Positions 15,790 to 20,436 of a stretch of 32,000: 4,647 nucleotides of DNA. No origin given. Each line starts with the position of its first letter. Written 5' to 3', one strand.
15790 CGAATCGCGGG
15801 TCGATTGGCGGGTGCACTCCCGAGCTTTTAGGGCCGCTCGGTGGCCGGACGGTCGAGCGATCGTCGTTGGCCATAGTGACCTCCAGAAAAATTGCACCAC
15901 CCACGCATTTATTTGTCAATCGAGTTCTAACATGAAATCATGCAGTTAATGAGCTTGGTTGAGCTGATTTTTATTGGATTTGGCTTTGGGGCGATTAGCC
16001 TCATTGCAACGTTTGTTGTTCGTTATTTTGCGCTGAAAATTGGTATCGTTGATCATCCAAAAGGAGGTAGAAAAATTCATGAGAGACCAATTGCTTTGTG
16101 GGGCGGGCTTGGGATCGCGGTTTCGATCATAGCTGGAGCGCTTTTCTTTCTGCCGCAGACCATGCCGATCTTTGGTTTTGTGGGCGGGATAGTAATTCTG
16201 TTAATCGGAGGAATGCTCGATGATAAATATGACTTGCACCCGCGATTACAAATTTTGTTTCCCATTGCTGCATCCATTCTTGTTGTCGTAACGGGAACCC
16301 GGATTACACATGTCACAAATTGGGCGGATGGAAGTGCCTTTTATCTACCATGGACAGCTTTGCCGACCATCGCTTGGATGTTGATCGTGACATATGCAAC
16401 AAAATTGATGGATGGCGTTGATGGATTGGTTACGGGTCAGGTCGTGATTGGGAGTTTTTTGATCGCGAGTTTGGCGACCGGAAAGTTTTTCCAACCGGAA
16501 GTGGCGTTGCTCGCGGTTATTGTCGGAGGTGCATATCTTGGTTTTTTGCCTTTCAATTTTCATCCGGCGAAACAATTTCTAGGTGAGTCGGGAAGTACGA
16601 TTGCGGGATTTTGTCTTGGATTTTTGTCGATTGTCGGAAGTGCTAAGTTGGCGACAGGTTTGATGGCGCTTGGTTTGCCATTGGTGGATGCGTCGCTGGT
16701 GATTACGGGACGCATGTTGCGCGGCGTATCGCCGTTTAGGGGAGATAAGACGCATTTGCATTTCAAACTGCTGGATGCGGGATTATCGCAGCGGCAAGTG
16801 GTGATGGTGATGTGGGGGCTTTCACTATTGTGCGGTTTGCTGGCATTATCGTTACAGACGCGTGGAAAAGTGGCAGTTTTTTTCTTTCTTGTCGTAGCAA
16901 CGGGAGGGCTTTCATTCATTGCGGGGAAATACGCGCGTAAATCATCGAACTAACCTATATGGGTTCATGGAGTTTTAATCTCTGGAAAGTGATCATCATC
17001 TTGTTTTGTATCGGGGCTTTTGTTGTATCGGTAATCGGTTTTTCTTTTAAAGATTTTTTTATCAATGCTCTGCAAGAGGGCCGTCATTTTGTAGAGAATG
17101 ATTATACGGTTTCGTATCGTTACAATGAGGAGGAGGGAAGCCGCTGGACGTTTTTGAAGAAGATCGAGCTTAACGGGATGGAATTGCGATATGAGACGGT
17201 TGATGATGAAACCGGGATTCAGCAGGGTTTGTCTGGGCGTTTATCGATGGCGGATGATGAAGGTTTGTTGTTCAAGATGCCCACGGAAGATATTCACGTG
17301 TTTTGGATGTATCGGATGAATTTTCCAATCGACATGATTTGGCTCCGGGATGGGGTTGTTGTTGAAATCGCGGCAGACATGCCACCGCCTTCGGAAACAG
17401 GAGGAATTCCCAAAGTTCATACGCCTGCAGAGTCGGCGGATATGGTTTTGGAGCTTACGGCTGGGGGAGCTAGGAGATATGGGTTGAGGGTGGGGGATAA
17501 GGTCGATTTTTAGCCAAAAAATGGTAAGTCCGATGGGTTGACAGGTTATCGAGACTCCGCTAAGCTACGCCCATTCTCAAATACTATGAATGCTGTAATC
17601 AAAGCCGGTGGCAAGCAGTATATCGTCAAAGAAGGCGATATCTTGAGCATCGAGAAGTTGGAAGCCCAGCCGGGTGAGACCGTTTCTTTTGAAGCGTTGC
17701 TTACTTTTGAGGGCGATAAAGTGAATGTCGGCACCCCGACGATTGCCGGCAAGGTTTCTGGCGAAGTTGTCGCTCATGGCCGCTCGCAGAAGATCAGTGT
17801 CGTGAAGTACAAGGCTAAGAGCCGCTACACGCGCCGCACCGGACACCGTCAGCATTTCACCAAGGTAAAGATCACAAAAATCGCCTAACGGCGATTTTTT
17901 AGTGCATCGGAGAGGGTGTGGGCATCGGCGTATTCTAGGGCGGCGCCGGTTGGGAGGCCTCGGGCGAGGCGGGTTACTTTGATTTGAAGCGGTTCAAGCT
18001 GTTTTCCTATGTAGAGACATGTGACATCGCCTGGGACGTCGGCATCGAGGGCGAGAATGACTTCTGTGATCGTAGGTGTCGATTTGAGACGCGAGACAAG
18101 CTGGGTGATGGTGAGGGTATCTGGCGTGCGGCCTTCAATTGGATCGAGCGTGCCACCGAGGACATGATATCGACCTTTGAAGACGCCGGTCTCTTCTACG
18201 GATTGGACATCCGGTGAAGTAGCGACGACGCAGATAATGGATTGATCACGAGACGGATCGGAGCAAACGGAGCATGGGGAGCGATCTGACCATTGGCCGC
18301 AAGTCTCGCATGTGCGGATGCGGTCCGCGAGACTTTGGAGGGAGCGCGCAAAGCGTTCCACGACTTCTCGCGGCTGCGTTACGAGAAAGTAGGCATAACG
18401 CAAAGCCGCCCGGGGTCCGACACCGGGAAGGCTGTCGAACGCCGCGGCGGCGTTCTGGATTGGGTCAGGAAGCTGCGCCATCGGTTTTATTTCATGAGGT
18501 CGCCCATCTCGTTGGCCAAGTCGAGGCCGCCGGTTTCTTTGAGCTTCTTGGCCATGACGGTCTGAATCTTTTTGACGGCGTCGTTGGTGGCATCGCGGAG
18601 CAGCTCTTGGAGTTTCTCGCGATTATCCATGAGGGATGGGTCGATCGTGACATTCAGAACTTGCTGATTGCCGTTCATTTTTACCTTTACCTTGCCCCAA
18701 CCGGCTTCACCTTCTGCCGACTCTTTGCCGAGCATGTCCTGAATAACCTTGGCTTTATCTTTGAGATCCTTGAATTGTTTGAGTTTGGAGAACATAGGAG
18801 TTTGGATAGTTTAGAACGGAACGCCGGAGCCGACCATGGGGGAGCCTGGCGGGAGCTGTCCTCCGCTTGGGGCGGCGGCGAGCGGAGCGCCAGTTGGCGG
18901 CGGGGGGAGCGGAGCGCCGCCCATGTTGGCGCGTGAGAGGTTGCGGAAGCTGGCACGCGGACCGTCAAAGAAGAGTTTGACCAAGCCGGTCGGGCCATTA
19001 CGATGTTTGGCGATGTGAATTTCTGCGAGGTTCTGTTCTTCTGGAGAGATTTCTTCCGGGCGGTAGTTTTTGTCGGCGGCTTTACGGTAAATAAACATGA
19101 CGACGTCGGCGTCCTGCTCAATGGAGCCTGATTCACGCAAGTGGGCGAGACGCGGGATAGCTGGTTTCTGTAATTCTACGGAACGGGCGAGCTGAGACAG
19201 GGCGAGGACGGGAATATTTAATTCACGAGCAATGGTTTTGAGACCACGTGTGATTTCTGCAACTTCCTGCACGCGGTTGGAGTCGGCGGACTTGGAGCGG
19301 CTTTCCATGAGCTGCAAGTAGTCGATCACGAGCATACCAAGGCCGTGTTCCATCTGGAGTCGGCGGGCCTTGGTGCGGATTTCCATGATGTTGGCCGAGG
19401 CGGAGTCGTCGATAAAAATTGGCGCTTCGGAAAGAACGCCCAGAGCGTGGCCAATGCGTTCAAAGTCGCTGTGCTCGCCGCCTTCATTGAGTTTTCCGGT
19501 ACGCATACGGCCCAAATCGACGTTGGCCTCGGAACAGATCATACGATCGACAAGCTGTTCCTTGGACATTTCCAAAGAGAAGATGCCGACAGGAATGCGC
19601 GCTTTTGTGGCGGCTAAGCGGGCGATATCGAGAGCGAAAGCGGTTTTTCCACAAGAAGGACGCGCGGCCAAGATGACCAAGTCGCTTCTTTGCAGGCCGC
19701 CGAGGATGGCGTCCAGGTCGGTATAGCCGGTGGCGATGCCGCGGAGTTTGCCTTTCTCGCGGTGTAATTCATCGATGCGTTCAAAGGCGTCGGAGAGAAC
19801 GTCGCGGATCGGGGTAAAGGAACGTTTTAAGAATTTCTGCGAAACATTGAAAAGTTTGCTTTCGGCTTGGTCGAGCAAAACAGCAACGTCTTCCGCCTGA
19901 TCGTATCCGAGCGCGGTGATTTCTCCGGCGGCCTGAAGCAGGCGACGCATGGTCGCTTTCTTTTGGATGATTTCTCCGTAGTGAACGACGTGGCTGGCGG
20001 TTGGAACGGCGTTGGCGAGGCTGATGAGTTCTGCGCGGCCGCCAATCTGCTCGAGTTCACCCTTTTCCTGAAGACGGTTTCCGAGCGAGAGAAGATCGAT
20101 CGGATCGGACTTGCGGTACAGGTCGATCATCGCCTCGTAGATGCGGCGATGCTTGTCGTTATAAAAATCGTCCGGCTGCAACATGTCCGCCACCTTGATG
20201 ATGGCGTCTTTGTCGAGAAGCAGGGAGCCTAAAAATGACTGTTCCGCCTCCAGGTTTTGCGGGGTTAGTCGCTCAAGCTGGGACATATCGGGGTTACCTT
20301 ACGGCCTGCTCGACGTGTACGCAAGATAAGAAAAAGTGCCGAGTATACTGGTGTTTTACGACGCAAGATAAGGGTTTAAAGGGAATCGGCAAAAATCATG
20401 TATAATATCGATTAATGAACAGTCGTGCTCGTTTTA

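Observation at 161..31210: Mosaic composition: single-gene high-GC3 insertions with a foreign codon dialect scattered through a ~47% GC housekeeping backbone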

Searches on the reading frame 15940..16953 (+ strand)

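Call 6: search_protein_families(library=pfam, proteins=[window:15940-16953:+], max_evalue=0.01)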
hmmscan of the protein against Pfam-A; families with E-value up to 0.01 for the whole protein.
window:15940-16953:+ (337 aa): 1 family
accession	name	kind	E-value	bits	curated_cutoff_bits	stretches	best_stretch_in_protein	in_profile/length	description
PF00953.26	Glycos_transf_4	-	6.1e-27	95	27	1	78-233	2-159/160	Glycosyl transferase family 4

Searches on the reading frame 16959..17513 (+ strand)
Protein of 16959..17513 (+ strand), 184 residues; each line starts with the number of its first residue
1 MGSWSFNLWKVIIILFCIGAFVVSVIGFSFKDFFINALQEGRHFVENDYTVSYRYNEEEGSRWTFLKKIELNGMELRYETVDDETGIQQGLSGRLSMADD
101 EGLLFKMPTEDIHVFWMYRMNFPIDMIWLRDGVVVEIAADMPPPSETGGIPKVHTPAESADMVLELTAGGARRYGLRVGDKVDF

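Call 6: search_protein_families(library=pfam, proteins=[window:16959-17513:+], max_evalue=0.01)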
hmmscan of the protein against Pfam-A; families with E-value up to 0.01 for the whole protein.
window:16959-17513:+ (184 aa): 1 family
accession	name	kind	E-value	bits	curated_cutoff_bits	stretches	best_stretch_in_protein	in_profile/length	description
PF02643.20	DUF192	-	2.3e-24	85.8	27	1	79-184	4-96/96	Uncharacterized ACR, COG1430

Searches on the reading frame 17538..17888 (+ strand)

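Call 6: search_protein_families(library=pfam, proteins=[window:17538-17888:+], max_evalue=0.01)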
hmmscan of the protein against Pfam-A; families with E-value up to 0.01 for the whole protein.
window:17538-17888:+ (116 aa): 1 family
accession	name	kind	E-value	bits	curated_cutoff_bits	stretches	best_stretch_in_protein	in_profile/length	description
PF00829.26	Ribosomal_L21p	-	2.6e-33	114.6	27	1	17-115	1-99/99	Ribosomal prokaryotic L21 protein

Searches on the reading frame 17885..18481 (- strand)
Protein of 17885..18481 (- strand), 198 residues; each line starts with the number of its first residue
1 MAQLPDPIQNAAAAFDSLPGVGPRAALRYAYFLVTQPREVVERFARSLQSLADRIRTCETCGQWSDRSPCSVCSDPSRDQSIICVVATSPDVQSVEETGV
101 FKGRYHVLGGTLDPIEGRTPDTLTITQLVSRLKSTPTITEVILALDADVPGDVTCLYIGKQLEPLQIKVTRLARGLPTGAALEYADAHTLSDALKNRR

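Call 7: search_protein_families(library=pfam, proteins=[window:17885-18481:-], max_evalue=0.01)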
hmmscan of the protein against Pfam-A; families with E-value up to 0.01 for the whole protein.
window:17885-18481:- (198 aa): 5 families
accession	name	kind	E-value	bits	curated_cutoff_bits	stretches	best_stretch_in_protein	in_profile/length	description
PF13662.12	Toprim_4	-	7.5e-21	74.6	25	1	82-173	2-85/85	Toprim domain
PF21176.3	RecR_HhH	-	7.4e-11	42.1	27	1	9-50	2-43/45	RecR, helix-hairpin-helix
PF21175.2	RecR_C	-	5.7e-09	35.7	22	1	175-198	1-24/24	RecR, C-terminal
PF01751.28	Toprim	-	6.1e-06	26.8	23.1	1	83-166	2-90/96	Toprim domain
PF02132.21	RecR_ZnF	-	0.00066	19.9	22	1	55-75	1-21/21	RecR, Cys4-zinc finger domain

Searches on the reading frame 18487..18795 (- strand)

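Call 7: search_protein_families(library=pfam, proteins=[window:18487-18795:-], max_evalue=0.01)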
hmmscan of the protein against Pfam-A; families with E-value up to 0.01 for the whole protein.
window:18487-18795:- (102 aa): 1 family
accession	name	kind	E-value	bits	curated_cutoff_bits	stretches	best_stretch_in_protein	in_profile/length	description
PF02575.21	YbaB_DNA_bd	-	1.4e-20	73.7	25.5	1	5-90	1-89/91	YbaB/EbfC DNA-binding family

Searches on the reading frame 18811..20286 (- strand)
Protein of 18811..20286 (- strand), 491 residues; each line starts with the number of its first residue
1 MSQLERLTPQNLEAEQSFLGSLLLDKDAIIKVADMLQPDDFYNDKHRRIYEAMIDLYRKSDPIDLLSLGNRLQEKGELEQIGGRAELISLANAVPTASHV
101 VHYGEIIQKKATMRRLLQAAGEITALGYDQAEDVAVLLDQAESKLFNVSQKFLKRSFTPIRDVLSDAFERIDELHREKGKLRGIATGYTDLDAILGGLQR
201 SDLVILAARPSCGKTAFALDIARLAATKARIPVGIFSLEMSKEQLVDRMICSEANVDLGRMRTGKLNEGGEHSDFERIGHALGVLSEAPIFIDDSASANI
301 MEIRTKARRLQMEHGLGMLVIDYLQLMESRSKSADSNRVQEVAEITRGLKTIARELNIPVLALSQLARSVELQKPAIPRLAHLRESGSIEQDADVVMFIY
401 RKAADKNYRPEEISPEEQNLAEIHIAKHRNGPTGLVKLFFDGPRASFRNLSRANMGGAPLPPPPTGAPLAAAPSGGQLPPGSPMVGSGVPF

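Call 7: search_protein_families(library=pfam, proteins=[window:18811-20286:-], max_evalue=0.01)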
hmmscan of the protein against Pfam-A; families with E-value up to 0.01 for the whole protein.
window:18811-20286:- (491 aa): 4 families
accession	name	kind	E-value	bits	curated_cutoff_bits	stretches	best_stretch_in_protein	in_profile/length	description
PF03796.21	DnaB_C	-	3.7e-97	325.1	27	1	183-449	1-255/255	DnaB-like helicase C terminal domain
PF00772.26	DnaB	-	1.4e-34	118.7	23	1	9-108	3-102/103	DnaB-like helicase N terminal domain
PF13481.12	AAA_25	-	9.8e-13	48.6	27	1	193-365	24-189/195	AAA domain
PF06745.19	ATPase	-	0.00047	20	26.6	1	185-260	2-76/231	KaiC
